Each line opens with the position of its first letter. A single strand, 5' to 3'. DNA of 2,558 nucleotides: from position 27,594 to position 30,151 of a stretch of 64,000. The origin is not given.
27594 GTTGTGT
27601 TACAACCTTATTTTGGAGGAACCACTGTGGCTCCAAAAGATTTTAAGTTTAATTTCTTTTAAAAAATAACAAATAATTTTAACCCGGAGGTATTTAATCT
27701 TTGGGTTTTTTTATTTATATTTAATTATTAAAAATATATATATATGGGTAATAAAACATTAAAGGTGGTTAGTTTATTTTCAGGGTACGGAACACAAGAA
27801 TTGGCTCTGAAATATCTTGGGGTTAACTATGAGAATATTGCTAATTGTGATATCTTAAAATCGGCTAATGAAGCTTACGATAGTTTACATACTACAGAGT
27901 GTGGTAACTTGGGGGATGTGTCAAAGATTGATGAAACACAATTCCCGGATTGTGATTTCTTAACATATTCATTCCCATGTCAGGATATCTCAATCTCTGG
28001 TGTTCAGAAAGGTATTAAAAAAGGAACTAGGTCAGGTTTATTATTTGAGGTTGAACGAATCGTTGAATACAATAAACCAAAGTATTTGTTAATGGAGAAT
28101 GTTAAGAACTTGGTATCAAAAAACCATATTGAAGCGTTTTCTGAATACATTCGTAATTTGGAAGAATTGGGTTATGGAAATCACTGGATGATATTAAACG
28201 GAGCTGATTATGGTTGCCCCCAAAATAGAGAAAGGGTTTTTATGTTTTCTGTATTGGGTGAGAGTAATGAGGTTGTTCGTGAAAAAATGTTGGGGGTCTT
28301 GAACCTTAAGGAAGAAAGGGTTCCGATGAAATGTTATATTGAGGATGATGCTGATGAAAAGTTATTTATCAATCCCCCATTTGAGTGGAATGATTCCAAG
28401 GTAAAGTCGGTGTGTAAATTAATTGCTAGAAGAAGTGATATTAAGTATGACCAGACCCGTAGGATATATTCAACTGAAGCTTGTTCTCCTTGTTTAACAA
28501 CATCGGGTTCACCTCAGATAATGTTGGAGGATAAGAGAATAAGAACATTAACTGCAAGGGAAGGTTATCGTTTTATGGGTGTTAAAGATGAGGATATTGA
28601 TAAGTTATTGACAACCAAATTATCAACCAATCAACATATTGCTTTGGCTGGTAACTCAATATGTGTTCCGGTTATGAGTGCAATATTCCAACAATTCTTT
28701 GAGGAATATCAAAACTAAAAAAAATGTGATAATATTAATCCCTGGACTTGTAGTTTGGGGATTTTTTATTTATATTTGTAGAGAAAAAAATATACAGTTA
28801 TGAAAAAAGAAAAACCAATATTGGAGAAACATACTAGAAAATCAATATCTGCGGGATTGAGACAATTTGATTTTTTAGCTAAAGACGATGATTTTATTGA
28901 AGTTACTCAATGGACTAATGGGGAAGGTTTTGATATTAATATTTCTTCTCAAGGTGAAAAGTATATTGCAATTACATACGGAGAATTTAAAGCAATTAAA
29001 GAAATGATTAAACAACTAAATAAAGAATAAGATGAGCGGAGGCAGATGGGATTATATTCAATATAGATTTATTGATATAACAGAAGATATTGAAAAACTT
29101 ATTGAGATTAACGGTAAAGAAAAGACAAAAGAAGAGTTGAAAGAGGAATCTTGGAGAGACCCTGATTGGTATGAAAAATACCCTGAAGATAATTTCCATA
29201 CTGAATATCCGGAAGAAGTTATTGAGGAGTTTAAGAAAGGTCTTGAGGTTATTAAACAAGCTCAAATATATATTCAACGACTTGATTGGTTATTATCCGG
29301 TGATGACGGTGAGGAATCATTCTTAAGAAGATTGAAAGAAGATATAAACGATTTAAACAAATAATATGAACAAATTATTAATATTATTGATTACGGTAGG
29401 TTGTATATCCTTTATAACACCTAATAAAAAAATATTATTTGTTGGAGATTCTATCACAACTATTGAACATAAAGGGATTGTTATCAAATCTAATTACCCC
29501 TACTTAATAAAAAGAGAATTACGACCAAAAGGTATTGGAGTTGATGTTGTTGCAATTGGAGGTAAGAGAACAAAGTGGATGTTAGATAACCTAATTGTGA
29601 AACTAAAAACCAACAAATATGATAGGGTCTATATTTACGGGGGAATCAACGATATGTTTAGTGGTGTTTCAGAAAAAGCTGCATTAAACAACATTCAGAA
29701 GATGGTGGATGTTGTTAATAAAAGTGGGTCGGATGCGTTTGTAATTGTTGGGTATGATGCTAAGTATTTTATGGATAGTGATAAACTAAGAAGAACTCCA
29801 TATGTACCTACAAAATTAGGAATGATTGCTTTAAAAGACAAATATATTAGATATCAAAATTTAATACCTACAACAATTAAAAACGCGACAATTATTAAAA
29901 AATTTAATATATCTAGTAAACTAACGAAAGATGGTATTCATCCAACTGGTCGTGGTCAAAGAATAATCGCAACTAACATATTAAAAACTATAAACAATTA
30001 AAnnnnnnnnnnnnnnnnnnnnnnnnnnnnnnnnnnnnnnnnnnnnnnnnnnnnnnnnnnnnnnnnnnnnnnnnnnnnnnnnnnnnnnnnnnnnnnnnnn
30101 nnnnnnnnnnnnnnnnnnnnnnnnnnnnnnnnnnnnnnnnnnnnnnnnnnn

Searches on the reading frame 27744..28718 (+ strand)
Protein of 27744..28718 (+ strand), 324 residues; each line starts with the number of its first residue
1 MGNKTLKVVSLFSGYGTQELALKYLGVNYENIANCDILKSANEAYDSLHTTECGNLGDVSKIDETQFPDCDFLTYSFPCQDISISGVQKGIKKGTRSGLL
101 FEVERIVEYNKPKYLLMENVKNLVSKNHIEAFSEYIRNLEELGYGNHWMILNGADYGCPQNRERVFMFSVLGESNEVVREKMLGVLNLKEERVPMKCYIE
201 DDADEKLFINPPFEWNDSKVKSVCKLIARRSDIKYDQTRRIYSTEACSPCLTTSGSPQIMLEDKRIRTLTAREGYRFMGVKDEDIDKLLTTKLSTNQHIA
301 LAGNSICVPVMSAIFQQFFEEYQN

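Call 13: search_protein_families(library=pfam, proteins=[window:27744-28718:+], max_evalue=0.001)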
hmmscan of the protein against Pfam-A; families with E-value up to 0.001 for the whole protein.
window:27744-28718:+ (324 aa): 1 family
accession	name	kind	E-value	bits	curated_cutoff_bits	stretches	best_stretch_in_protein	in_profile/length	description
PF00145.23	DNA_methylase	-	1.8e-61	208.8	22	1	6-318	1-322/324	C-5 cytosine-specific DNA methylase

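Call 14: search_protein_families(library=phrogs, proteins=[window:27744-28718:+], max_evalue=0.00001)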
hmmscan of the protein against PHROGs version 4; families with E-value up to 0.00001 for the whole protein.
window:27744-28718:+ (324 aa): 7 families
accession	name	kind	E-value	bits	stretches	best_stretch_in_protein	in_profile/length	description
phrog_116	-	other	6.3e-74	250.7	1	1-322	203-493/779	DNA methyltransferase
phrog_363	-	other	1.9e-40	140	1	4-218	52-239/327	DNA methyltransferase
phrog_16427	-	other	5.5e-08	33.8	1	250-320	100-170/235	DNA methyltransferase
phrog_29583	-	other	1.5e-07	31.5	1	71-168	80-187/468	DNA methyltransferase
phrog_5999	-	other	2.6e-07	31.6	1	5-104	2-104/109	DNA methyltransferase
phrog_36001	-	unknown function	7.1e-07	28.8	1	102-170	493-561/715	-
phrog_17284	-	unknown function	1.3e-06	28.9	1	246-320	139-212/245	-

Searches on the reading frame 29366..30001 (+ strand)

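Call 67: search_protein_families(library=pfam, proteins=[window:29366-30001:+], max_evalue=0.001)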
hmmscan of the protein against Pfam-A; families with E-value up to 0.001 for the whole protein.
window:29366-30001:+ (211 aa): 2 families
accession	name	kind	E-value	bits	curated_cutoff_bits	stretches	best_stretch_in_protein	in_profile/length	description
PF13472.12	Lipase_GDSL_2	-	1.4e-10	42.4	32.9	1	25-200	1-178/178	GDSL-like Lipase/Acylhydrolase family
PF00657.28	Lipase_GDSL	-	7.5e-07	29.9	23.6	1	23-203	1-206/208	GDSL-like Lipase/Acylhydrolase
